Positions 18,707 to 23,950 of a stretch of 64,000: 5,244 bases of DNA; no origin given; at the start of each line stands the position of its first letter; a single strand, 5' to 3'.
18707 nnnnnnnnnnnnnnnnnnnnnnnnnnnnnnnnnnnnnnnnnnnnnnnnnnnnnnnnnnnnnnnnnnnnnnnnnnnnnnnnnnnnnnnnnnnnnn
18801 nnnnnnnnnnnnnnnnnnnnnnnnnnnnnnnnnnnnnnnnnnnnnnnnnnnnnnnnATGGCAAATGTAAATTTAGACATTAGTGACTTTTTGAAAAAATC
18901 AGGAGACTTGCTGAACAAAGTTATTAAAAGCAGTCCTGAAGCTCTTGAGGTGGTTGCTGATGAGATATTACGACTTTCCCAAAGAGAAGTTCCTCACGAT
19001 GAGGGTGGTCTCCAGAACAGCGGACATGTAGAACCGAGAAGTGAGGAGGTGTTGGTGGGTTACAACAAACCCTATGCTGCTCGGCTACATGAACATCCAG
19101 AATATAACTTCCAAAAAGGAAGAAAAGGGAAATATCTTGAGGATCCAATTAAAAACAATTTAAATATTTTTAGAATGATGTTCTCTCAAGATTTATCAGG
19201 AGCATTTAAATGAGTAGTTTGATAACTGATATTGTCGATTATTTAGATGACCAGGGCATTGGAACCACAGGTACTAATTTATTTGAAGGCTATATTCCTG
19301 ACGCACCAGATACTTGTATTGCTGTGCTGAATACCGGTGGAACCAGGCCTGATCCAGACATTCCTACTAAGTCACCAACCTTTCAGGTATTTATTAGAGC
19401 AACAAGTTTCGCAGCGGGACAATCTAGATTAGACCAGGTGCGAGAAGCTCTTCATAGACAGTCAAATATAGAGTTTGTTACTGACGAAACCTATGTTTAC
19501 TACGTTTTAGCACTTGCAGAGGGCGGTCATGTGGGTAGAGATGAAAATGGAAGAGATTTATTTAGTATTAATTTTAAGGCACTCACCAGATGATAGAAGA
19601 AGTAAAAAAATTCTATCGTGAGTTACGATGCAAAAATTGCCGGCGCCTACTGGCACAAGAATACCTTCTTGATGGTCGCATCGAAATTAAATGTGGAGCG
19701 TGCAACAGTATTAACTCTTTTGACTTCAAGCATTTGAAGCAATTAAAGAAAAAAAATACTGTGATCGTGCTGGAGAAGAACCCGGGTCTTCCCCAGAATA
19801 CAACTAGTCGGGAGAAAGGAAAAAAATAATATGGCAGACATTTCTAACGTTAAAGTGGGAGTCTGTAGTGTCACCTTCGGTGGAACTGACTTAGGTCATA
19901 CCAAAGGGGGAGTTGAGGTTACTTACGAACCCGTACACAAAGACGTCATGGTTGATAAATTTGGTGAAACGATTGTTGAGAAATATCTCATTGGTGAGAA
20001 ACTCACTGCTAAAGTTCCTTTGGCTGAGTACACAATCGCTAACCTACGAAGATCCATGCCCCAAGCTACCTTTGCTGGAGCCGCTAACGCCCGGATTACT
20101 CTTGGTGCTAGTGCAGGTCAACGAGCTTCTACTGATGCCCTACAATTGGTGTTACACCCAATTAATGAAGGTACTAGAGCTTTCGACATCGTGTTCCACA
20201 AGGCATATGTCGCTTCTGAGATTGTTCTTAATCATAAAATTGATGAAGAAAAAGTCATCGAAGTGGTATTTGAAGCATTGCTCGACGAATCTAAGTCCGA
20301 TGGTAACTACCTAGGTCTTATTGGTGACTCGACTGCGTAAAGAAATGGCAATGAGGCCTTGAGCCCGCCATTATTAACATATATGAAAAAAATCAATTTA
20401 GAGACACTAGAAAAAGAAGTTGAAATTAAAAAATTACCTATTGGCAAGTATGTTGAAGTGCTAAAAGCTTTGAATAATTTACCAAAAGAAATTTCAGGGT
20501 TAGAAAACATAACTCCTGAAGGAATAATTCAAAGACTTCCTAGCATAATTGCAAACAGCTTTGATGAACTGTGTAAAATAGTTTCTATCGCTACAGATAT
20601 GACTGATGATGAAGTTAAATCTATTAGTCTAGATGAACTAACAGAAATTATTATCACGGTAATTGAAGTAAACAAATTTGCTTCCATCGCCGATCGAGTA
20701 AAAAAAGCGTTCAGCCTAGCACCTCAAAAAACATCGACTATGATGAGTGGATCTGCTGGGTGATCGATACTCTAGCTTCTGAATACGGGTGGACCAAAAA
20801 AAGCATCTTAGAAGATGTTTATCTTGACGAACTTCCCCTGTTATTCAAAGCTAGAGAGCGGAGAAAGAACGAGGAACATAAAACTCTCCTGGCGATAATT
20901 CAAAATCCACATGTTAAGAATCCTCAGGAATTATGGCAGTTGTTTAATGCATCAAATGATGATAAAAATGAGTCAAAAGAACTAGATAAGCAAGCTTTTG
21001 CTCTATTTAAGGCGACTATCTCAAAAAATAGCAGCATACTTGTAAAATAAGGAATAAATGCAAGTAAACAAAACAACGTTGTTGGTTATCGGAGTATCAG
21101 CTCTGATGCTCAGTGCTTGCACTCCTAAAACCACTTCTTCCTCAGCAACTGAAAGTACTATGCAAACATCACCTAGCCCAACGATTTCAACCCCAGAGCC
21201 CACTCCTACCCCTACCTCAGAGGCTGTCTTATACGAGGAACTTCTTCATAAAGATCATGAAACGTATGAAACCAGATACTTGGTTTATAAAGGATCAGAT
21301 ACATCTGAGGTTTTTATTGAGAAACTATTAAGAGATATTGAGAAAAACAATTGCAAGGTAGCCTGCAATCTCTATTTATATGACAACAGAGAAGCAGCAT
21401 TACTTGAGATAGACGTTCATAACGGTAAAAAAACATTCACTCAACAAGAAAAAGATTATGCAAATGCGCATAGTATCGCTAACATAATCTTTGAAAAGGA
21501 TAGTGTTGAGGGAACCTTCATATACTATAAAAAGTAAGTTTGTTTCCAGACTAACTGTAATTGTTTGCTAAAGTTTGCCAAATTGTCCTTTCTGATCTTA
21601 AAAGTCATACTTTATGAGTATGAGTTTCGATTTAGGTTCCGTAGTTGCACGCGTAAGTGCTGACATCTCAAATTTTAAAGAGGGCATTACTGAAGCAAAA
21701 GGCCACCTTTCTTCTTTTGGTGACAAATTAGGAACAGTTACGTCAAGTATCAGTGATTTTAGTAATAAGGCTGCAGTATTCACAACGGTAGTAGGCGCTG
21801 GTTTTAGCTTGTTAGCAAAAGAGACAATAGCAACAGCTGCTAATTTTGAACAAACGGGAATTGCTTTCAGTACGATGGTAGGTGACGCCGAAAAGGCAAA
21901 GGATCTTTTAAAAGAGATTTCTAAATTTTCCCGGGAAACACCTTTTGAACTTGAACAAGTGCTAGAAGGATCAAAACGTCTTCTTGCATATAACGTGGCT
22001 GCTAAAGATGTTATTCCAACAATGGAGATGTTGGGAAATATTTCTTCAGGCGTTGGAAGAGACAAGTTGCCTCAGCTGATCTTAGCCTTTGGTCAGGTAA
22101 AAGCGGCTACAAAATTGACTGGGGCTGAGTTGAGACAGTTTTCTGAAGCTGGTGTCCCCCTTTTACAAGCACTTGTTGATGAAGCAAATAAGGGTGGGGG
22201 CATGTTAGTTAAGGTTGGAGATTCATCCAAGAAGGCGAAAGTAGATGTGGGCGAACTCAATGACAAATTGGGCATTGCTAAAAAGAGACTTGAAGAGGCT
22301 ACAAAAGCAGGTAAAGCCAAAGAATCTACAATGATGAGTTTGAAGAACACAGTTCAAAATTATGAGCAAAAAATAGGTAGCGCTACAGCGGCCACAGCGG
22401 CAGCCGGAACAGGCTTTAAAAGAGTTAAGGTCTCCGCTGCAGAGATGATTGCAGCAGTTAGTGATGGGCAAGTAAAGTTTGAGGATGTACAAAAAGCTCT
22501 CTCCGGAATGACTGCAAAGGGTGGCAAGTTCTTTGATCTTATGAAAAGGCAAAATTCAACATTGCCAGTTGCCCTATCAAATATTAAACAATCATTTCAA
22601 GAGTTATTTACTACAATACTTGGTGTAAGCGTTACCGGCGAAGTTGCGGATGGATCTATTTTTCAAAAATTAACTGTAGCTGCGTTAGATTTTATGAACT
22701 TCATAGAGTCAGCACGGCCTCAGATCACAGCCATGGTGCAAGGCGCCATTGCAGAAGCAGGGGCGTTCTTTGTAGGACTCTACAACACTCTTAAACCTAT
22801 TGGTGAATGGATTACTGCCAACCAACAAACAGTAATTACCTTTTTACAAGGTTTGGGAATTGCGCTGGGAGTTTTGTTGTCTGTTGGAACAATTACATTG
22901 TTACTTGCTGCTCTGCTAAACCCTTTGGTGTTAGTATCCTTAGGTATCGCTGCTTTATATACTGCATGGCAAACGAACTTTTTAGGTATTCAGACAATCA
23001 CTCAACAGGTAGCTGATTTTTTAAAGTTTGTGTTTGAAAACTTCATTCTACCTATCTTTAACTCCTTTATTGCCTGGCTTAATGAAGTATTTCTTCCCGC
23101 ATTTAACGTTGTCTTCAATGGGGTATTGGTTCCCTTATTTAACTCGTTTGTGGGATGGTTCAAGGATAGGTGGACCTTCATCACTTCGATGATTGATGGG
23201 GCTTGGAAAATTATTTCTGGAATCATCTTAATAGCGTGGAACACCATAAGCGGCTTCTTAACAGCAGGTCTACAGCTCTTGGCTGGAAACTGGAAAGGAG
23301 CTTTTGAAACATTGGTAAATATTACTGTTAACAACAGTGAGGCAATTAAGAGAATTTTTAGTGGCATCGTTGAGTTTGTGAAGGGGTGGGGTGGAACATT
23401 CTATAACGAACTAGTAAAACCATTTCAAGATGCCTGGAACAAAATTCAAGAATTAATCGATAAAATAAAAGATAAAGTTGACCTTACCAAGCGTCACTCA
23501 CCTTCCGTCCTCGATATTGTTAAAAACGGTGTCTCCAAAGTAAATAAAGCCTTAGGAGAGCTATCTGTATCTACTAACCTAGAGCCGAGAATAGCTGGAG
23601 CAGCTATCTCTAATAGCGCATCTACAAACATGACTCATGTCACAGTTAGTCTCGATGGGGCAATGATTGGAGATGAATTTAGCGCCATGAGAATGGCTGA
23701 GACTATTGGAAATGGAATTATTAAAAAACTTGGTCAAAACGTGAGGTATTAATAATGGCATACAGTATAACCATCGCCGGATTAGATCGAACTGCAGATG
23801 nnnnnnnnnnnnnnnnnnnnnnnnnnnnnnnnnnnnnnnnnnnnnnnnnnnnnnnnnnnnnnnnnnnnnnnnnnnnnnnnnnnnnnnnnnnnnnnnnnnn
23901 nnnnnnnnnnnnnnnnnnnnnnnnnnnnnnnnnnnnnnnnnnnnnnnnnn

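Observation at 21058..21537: Lipoprotein moron inserted between tail chaperones and tape measure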

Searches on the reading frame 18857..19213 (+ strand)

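Call 3: search_protein_families(library=pfam, proteins=[window:18857-19213:+], max_evalue=0.1)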
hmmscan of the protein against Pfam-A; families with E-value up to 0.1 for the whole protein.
window:18857-19213:+ (118 aa): 2 families
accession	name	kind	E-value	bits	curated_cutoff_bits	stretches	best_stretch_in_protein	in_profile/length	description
PF11114.13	Minor_capsid_2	-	0.00016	22.2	27.7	1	28-98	21-88/113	Minor capsid protein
PF04883.17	HK97-gp10_like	-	0.021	16.2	21.4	1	12-79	4-76/78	Bacteriophage HK97-gp10, putative tail-component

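Call 4: search_protein_families(library=phrogs, proteins=[window:18857-19213:+], max_evalue=0.1)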
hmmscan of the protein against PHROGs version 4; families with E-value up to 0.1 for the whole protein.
window:18857-19213:+ (118 aa): 3 families
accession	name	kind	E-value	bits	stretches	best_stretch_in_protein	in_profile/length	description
phrog_556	-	head and packaging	9.6e-14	52.8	1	20-89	59-129/295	minor head protein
phrog_5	-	connector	0.0024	18.7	1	3-79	92-173/239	tail completion or Neck1 protein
phrog_7201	-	unknown function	0.02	15.7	1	8-44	76-112/133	-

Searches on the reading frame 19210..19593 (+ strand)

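Call 3: search_protein_families(library=pfam, proteins=[window:19210-19593:+], max_evalue=0.1)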
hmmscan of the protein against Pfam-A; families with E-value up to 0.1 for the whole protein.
window:19210-19593:+ (127 aa): 1 family
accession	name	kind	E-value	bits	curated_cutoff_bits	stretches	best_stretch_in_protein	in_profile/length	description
PF12691.13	Phage_tail_terminator_6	-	8.5e-21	74.7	23.8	1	11-124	1-114/118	Bacteriophage tail terminator protein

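Call 4: search_protein_families(library=phrogs, proteins=[window:19210-19593:+], max_evalue=0.1)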
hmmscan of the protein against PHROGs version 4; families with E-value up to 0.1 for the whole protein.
window:19210-19593:+ (127 aa): 5 families
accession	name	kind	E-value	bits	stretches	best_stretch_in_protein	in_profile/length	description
phrog_2595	-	connector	5e-15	56.6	1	3-124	6-136/143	head-tail connector protein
phrog_10344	-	head and packaging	5.6e-14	53.5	1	25-125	20-124/128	minor head protein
phrog_921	-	unknown function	8.2e-08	33.1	1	5-84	3-84/127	-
phrog_123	-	connector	0.02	15.8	1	9-97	14-102/139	tail terminator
phrog_913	-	head and packaging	0.021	15.8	1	4-124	4-125/133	minor head protein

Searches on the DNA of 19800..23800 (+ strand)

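Call 5: search_dna_similar(query=window:19800-23800:+, collection=phages, mode=distant, max_rows=20)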
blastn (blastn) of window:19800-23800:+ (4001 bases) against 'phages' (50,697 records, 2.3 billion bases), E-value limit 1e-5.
No match.

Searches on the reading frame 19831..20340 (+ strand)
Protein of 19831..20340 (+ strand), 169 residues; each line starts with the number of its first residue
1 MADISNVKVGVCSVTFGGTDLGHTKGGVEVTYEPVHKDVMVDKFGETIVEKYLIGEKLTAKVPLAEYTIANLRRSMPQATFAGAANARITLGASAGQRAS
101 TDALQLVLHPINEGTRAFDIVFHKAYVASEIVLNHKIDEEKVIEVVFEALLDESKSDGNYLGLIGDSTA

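Call 3: search_protein_families(library=pfam, proteins=[window:19831-20340:+], max_evalue=0.1)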
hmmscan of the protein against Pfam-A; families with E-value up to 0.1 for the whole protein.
window:19831-20340:+ (169 aa): 0 families

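Call 4: search_protein_families(library=phrogs, proteins=[window:19831-20340:+], max_evalue=0.1)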
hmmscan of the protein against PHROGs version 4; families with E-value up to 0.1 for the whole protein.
window:19831-20340:+ (169 aa): 3 families
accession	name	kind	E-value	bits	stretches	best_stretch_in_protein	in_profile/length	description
phrog_2175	-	other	3.1e-34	119.3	1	2-168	3-182/188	protein with Ig domain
phrog_1280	-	other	1.6e-21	78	1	3-155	5-154/248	Ig domain containing protein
phrog_885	-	tail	5e-09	36.6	1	14-156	35-182/338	major tail protein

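Call 92: find_related_loci(query=window:19831-20337:+, collection=viral_contigs, flank=4000)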
Query window:19831-20337:+ (169 aa) in viral_contigs; peptide patterns used: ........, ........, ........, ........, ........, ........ (x = any residue, [..] = any of these).
13 stretches matched a pattern; 6 encode a relative of the query (tblastn E <= 1e-3); 6 distinct loci.
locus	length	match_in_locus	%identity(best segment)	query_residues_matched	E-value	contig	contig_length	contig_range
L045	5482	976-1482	80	1-169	4e-90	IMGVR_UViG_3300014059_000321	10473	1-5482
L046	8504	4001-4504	80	1-168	1e-89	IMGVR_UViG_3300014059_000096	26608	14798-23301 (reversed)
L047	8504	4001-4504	80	1-168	1e-89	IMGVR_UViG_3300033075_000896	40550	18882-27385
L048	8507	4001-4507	70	1-169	6e-81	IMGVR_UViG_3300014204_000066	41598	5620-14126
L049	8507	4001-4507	72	1-169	6e-76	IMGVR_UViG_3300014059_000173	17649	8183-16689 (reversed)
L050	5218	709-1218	68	1-169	2e-72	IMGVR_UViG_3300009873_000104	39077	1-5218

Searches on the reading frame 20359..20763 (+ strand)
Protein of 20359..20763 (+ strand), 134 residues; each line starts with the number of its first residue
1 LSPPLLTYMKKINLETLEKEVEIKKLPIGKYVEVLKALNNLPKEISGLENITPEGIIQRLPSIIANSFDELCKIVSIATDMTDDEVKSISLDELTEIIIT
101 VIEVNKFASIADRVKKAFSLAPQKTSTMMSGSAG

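Call 3: search_protein_families(library=pfam, proteins=[window:20359-20763:+], max_evalue=0.1)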
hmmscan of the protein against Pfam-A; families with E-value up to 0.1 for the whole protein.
window:20359-20763:+ (134 aa): 0 families

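Call 4: search_protein_families(library=phrogs, proteins=[window:20359-20763:+], max_evalue=0.1)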
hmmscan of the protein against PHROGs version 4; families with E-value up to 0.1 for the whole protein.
window:20359-20763:+ (134 aa): 5 families
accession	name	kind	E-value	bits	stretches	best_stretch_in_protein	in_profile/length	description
phrog_18210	-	unknown function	2.4e-08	35.1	1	17-128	18-127/139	-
phrog_18220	-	unknown function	2.8e-07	31.5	1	72-126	97-151/169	-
phrog_1442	-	tail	4.9e-07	30.7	1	17-106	21-112/152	tail assembly chaperone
phrog_1021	-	unknown function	0.0022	19.2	1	69-119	90-140/142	-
phrog_21966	-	unknown function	0.024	15.6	1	72-131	43-102/146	-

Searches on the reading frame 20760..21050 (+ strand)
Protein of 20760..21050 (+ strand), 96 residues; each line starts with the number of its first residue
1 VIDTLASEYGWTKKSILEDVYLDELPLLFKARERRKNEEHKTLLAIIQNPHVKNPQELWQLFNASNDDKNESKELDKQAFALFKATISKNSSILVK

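Call 3: search_protein_families(library=pfam, proteins=[window:20760-21050:+], max_evalue=0.1)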
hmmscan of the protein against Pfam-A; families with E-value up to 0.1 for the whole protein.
window:20760-21050:+ (96 aa): 0 families

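Call 4: search_protein_families(library=phrogs, proteins=[window:20760-21050:+], max_evalue=0.1)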
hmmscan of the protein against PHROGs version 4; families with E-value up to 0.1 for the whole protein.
window:20760-21050:+ (96 aa): 1 family
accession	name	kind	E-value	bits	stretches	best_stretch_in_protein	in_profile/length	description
phrog_18850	-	unknown function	0.0032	19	1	10-54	3-47/82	-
